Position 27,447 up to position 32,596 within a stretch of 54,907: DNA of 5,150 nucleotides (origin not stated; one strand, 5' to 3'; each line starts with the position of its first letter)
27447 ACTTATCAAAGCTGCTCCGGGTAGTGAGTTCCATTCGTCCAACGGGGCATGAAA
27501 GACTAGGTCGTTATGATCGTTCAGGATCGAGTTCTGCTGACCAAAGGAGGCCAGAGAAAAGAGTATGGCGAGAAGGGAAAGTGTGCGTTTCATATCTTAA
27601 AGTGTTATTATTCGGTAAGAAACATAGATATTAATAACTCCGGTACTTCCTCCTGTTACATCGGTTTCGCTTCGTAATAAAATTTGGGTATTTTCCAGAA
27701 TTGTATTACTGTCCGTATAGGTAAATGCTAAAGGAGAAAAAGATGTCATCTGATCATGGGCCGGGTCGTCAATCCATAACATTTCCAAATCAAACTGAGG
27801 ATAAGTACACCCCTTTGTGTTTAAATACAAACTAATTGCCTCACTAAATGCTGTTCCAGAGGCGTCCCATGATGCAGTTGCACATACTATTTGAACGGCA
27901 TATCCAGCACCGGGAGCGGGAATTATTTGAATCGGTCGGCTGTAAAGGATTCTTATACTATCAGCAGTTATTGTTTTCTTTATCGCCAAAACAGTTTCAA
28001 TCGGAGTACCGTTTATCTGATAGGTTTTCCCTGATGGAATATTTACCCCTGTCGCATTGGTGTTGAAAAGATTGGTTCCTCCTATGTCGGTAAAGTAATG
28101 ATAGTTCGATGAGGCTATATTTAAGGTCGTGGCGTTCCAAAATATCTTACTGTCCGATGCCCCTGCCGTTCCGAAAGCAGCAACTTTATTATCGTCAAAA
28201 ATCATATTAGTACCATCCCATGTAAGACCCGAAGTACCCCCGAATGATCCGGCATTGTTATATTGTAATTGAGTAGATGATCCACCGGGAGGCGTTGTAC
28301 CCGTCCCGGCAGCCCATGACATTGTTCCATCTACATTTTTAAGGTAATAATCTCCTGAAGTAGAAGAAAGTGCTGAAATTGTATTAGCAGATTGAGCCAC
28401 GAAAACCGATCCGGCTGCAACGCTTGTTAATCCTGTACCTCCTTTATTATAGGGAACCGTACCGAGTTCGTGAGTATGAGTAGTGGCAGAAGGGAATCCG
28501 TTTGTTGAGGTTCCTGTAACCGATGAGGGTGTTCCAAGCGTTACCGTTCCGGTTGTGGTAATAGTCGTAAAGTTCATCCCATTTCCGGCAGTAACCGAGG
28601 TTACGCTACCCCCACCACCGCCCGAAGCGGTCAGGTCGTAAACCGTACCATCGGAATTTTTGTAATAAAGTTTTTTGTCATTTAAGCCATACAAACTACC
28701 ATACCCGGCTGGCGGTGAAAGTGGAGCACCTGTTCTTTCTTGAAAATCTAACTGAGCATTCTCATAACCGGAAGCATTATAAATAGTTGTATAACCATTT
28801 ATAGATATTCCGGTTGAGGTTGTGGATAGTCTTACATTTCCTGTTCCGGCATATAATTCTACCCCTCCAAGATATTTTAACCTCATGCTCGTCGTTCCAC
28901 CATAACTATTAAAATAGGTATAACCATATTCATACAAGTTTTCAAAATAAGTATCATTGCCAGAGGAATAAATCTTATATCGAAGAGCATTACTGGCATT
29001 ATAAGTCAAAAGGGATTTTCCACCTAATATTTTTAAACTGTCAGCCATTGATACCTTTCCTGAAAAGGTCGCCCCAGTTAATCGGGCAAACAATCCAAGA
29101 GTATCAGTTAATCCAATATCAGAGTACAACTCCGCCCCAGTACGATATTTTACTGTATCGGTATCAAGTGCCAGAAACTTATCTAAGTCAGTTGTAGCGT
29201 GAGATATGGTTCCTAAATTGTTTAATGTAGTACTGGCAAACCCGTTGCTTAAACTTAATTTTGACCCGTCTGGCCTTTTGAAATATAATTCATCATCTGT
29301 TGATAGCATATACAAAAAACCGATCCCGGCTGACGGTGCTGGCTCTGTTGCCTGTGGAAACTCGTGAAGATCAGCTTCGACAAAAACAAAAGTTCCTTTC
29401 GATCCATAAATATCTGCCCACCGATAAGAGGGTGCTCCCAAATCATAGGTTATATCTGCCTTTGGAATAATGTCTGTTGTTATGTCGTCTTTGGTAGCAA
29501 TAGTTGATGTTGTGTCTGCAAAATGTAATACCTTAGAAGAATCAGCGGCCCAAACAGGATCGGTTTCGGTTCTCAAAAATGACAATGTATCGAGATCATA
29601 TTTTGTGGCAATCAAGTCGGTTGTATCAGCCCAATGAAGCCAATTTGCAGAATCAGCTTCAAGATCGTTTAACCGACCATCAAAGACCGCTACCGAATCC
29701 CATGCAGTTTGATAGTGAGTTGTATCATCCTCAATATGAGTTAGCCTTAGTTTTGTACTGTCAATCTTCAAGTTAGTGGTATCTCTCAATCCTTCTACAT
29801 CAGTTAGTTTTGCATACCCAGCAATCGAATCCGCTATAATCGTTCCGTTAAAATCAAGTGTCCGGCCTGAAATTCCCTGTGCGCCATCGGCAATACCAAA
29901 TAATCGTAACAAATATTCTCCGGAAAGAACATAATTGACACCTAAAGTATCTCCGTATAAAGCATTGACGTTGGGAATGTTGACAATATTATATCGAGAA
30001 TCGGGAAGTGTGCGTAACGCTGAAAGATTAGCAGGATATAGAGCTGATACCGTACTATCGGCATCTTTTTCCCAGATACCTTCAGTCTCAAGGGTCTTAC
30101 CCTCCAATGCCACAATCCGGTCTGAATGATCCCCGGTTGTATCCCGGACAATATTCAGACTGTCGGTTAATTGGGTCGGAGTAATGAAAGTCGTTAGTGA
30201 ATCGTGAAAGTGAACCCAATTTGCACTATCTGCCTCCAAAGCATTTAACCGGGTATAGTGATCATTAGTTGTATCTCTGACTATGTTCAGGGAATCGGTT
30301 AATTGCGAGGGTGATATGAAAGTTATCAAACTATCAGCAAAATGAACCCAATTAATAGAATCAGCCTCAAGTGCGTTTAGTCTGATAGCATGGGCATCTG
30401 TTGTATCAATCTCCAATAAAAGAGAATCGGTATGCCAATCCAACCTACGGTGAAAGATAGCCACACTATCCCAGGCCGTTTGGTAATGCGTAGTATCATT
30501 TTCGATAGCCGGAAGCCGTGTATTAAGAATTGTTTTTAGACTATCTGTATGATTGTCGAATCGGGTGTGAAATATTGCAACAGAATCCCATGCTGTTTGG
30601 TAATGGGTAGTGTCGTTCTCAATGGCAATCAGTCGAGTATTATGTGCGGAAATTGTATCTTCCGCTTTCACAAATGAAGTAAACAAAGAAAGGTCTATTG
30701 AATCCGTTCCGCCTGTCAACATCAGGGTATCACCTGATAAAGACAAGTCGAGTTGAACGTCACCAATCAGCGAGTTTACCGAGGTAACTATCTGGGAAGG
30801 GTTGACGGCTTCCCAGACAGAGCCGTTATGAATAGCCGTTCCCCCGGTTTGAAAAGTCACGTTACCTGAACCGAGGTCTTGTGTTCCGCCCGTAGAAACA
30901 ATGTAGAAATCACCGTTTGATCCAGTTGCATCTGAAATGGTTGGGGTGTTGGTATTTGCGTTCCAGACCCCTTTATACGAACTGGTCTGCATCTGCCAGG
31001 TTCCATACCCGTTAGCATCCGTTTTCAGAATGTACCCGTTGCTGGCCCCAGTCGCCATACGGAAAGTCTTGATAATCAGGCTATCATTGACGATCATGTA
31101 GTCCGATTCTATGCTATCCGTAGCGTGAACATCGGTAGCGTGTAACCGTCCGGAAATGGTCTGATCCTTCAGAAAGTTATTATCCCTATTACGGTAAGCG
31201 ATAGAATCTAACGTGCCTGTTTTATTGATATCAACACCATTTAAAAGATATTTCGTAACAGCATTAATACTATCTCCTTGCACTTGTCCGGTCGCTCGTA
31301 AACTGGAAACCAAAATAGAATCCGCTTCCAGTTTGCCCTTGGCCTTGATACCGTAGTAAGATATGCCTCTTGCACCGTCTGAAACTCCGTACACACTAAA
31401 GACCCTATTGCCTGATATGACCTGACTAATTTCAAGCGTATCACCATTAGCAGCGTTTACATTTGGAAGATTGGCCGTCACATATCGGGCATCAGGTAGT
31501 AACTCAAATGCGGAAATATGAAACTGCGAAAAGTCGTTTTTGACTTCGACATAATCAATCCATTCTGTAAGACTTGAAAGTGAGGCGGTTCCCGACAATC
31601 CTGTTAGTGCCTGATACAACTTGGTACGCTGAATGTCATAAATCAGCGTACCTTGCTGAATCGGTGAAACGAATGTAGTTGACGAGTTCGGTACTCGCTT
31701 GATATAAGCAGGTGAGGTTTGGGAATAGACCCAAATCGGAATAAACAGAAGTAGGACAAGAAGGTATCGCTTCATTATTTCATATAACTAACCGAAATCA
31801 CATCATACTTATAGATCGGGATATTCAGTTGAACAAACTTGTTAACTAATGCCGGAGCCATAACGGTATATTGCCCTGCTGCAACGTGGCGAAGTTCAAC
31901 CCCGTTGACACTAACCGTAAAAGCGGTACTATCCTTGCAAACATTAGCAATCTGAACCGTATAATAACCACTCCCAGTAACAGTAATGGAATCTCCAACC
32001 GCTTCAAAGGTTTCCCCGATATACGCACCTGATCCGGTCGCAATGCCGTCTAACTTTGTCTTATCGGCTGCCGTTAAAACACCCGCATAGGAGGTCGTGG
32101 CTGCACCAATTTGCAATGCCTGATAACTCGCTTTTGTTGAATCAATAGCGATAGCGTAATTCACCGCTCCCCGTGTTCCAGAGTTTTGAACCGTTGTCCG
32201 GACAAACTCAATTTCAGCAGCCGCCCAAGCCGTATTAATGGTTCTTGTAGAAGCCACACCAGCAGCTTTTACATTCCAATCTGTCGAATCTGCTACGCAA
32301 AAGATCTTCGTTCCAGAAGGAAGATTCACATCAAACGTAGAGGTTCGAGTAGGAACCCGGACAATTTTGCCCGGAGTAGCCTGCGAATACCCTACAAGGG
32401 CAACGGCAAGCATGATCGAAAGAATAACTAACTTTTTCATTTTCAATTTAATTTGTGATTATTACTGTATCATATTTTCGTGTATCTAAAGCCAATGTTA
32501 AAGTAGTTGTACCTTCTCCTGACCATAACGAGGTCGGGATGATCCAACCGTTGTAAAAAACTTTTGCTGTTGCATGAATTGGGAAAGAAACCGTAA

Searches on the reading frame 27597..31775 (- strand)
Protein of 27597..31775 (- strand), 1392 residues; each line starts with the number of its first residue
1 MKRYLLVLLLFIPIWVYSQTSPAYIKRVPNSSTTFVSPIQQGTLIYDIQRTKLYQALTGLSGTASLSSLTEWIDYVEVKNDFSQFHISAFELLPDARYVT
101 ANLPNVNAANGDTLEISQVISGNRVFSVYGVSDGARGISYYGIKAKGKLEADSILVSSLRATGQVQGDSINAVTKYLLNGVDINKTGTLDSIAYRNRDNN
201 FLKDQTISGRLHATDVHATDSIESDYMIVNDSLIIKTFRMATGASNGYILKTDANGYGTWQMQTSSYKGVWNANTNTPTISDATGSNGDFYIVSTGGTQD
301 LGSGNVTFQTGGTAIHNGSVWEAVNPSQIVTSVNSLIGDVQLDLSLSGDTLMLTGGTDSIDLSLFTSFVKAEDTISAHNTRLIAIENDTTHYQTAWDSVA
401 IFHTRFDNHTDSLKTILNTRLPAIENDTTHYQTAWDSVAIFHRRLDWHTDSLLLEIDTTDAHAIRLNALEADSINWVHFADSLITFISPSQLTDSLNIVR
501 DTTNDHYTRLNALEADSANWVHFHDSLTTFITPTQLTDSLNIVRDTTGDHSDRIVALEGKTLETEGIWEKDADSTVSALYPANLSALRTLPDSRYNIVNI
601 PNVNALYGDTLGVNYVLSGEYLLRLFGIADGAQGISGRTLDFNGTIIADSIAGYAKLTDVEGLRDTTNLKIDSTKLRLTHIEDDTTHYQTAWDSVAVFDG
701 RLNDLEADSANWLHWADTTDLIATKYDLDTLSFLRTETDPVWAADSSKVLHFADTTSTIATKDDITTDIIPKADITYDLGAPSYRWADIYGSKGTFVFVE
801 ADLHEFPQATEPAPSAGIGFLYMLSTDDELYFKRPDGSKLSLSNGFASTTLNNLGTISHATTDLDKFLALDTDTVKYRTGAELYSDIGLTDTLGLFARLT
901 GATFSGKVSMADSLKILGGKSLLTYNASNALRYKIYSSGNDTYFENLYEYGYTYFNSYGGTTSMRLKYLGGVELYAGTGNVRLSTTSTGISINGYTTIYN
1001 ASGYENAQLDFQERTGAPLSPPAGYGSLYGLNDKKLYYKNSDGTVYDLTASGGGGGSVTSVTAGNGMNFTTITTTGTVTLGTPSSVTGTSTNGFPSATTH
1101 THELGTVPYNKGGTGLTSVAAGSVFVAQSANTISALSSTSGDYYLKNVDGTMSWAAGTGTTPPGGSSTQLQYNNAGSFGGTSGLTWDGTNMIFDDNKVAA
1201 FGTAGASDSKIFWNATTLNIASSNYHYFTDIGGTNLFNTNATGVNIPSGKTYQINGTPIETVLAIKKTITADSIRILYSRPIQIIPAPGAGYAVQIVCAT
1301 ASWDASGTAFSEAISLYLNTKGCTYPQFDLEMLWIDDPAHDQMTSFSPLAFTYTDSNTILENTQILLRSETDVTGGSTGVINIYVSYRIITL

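Call 94: search_protein_families(library=pfam, max_evalue=0.01, proteins=[window:27597-31775:-])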
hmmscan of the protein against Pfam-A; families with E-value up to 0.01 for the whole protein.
window:27597-31775:- (1392 aa): 0 families

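Call 106: search_protein_families(library=phrogs, max_evalue=0.001, proteins=[window:27597-31775:-])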
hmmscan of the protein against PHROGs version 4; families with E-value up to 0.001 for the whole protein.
window:27597-31775:- (1392 aa): 2 families
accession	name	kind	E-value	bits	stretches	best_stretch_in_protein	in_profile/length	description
phrog_13892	-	tail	1.5e-20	74.8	1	186-343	404-564/676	minor tail protein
phrog_31460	-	tail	1.7e-15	58.3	1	261-343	71-155/288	tail protein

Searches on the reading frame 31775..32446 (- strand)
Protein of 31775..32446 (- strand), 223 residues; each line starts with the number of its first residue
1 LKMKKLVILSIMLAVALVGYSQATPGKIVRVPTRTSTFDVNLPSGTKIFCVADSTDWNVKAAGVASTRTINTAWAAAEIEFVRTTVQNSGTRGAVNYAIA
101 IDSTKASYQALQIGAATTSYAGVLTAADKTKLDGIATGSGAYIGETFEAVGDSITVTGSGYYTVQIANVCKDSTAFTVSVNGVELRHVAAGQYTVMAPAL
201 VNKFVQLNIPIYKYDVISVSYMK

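Call 94: search_protein_families(library=pfam, max_evalue=0.01, proteins=[window:31775-32446:-])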
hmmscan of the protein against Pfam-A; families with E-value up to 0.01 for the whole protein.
window:31775-32446:- (223 aa): 0 families

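Call 106: search_protein_families(library=phrogs, max_evalue=0.001, proteins=[window:31775-32446:-])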
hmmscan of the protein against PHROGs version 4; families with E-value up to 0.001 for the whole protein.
window:31775-32446:- (223 aa): 2 families
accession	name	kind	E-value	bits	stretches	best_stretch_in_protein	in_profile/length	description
phrog_38707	-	unknown function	5.4e-05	23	1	112-143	337-368/675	-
phrog_3641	-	unknown function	0.00052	21.2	0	3-57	7-65/69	-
